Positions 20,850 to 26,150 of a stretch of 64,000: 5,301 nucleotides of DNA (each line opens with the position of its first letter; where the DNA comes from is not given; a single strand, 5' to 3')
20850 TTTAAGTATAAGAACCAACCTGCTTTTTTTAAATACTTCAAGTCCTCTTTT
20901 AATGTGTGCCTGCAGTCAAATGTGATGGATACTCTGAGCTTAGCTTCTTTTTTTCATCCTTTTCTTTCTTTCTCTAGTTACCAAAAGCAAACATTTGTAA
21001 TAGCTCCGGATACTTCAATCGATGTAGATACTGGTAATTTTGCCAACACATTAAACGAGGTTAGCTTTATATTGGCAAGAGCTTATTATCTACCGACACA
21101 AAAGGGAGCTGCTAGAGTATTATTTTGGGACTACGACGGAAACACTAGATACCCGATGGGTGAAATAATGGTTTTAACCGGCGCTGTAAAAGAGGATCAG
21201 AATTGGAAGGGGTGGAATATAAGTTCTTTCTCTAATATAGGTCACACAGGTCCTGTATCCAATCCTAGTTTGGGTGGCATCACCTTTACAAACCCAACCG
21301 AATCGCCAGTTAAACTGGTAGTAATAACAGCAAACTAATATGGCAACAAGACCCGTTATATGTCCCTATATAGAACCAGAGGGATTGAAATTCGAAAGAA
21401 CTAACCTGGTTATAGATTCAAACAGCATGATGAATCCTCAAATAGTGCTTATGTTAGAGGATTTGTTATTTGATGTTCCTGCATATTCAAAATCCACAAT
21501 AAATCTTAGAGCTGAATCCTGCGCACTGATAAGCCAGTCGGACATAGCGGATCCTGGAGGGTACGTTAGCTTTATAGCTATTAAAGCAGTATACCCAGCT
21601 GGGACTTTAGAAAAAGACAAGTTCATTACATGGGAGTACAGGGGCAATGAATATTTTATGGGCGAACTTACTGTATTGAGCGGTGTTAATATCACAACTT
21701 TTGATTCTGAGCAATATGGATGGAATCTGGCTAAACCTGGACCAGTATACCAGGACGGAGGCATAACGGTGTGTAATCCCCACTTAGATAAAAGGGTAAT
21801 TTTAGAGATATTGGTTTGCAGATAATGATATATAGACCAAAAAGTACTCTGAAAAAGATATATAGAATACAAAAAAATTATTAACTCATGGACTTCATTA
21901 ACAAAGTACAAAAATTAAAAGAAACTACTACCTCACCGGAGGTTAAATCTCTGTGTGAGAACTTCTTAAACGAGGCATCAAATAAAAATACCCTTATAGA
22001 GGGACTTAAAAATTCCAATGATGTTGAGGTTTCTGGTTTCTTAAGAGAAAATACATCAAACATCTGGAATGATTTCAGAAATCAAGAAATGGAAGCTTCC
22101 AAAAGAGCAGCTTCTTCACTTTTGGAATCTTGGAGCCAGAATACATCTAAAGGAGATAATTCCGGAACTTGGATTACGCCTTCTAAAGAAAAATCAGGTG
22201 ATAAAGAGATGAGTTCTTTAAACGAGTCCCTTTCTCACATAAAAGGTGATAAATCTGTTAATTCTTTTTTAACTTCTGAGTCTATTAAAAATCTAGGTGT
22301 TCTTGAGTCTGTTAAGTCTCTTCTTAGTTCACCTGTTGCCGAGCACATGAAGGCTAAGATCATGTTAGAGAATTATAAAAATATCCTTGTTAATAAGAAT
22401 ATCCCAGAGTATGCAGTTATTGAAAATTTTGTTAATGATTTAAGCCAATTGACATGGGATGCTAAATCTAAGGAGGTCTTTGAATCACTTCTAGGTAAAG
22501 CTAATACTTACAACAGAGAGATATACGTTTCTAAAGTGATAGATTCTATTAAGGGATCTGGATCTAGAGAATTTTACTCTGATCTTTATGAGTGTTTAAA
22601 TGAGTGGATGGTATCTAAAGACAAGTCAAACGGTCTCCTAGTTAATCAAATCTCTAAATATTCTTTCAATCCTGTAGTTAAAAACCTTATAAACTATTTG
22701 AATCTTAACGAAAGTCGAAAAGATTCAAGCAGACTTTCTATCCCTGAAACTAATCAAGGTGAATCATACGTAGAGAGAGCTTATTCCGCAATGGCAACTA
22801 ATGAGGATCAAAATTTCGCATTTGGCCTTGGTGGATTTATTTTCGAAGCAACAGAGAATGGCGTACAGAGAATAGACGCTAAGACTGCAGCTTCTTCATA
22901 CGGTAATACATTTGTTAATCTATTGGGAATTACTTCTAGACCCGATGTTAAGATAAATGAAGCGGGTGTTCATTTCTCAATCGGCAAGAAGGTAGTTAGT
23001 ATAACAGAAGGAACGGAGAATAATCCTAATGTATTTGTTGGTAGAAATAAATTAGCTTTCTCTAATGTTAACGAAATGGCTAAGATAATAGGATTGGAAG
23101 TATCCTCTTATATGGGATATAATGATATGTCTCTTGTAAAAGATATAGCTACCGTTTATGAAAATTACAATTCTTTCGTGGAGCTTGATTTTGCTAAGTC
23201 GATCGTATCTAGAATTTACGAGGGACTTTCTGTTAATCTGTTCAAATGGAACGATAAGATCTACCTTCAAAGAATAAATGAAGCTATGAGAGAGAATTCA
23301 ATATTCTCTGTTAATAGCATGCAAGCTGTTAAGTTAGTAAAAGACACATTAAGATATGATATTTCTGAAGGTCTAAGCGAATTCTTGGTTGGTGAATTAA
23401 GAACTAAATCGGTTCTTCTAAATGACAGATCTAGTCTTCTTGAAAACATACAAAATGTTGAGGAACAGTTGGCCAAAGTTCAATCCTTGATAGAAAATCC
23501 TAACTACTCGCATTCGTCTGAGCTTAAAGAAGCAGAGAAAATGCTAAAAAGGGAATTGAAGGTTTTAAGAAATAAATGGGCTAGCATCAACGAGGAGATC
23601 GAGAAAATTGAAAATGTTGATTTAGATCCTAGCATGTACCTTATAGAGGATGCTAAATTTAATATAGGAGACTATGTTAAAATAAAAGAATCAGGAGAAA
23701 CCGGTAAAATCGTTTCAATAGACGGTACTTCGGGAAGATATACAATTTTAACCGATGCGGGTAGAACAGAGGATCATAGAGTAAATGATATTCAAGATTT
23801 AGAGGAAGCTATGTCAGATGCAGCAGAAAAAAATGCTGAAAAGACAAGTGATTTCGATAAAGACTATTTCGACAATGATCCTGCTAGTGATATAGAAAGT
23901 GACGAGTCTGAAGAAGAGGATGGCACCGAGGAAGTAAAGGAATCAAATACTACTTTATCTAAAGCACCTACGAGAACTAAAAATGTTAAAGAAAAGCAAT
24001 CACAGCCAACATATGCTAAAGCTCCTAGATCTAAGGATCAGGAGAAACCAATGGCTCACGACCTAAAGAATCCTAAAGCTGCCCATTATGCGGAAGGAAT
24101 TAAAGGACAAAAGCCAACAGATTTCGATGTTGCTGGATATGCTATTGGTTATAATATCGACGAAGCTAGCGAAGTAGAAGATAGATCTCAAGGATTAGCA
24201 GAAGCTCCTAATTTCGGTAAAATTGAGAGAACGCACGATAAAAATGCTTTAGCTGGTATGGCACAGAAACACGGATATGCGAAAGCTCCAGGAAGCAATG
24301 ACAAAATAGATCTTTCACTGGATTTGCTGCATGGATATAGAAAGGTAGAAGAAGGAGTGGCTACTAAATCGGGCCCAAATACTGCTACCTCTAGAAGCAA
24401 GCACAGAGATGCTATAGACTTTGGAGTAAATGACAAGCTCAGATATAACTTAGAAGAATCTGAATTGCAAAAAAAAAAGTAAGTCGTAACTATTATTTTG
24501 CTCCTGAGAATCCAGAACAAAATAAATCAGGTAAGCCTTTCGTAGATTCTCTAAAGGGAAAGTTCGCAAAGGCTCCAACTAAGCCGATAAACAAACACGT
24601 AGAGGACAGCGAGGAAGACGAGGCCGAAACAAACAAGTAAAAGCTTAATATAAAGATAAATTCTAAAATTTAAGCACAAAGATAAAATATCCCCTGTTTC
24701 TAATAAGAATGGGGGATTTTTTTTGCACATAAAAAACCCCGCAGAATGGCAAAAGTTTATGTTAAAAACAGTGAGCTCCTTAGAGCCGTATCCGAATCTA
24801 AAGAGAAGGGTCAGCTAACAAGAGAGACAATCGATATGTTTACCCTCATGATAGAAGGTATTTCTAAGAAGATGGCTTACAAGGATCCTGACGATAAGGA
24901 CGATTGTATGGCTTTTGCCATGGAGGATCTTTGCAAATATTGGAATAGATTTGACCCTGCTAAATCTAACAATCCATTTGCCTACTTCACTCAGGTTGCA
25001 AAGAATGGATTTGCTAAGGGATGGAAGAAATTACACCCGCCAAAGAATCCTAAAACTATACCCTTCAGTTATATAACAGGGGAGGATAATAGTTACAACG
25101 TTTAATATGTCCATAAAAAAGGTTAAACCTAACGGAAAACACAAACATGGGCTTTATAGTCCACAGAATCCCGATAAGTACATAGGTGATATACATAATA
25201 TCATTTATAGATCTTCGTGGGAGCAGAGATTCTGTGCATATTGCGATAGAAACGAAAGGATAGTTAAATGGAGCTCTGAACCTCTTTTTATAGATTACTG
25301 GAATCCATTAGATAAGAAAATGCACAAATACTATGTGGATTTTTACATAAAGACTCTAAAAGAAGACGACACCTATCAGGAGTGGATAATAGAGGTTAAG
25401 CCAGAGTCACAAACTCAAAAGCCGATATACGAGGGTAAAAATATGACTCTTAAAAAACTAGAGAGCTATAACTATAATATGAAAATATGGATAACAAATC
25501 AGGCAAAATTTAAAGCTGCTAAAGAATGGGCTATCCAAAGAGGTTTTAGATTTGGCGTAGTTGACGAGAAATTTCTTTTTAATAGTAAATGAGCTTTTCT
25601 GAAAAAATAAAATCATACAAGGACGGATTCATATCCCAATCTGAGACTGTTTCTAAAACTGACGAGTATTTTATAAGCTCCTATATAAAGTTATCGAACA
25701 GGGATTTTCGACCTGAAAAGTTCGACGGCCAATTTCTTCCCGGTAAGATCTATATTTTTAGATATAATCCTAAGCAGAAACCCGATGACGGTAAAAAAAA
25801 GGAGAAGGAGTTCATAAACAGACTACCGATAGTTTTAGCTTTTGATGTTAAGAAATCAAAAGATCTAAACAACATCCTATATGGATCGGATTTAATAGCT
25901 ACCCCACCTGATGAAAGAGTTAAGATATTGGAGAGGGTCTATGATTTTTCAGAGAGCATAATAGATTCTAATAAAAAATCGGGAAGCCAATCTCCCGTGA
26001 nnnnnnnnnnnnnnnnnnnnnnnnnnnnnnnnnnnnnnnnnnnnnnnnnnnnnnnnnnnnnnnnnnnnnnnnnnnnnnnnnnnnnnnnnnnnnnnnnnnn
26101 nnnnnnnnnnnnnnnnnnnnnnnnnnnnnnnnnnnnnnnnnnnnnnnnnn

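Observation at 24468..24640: Probable programmed -1 frameshift (A AAA AAG) extending the 864-aa head protein by 53 aa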

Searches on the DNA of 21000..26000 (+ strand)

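Call 6: search_dna_similar(query=window:21000-26000:+, collection=phages, mode=near, max_rows=20)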
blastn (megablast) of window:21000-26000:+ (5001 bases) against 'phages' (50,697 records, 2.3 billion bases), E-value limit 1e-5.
No match.

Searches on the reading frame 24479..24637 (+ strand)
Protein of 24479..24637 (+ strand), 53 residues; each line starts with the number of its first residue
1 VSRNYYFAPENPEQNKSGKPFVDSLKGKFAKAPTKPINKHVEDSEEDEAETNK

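Call 9: search_dna_similar(query=window:24479-24637:+, collection=phages, mode=protein, max_rows=30, max_evalue=10)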
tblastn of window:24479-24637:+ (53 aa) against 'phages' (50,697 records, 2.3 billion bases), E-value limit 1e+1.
No match.

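Call 61: search_protein_representatives(alignment_id=A2)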
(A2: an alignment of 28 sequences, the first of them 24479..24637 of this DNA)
Query: 28 sequences, 52 profile positions. Proteins with E-value up to 0.001 (for the whole library): 8; up to 1e-10: 3; up to 1e-30: 0. The best 8 are listed.
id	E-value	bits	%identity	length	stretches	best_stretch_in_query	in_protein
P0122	1.2e-21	92.5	-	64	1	1-52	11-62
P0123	1.3e-17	79.6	-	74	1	1-50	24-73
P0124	5.4e-14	68.0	-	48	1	3-48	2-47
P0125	1.1e-05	41.4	-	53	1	3-50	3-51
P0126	1.5e-05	41.0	-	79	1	2-50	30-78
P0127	4.2e-05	39.5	-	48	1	16-52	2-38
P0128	8.1e-05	38.6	-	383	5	8-49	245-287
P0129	2.8e-04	36.9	-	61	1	1-41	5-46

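Call 63: find_encoding_contigs(protein=P0126, flank=4000, max_places=3)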
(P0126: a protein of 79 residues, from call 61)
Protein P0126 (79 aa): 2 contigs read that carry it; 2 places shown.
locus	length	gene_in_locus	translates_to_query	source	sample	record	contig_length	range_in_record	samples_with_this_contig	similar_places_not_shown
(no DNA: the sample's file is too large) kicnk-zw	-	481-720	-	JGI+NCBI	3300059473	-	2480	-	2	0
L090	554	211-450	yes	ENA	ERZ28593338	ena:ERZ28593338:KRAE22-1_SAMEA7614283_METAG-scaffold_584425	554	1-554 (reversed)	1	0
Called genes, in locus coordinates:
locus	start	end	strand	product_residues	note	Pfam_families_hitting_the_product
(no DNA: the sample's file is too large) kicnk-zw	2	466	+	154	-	?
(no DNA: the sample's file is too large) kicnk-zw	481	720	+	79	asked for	-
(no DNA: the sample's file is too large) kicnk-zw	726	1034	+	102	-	-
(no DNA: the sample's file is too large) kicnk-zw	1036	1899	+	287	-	-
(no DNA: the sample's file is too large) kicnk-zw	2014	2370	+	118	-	-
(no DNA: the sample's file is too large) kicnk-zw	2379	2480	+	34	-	?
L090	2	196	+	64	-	?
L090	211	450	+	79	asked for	-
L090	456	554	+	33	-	?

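Call 64: find_encoding_contigs(protein=P0129, flank=4000, max_places=3)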
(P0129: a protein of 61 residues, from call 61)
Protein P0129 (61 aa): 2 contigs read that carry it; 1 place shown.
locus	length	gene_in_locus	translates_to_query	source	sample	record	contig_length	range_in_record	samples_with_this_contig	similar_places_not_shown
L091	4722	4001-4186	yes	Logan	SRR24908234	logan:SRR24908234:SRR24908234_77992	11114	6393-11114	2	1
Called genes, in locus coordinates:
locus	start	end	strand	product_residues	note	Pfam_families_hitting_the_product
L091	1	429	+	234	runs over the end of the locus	-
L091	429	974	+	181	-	-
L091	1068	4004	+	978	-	-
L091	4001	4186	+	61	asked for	-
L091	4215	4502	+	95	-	-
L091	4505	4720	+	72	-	?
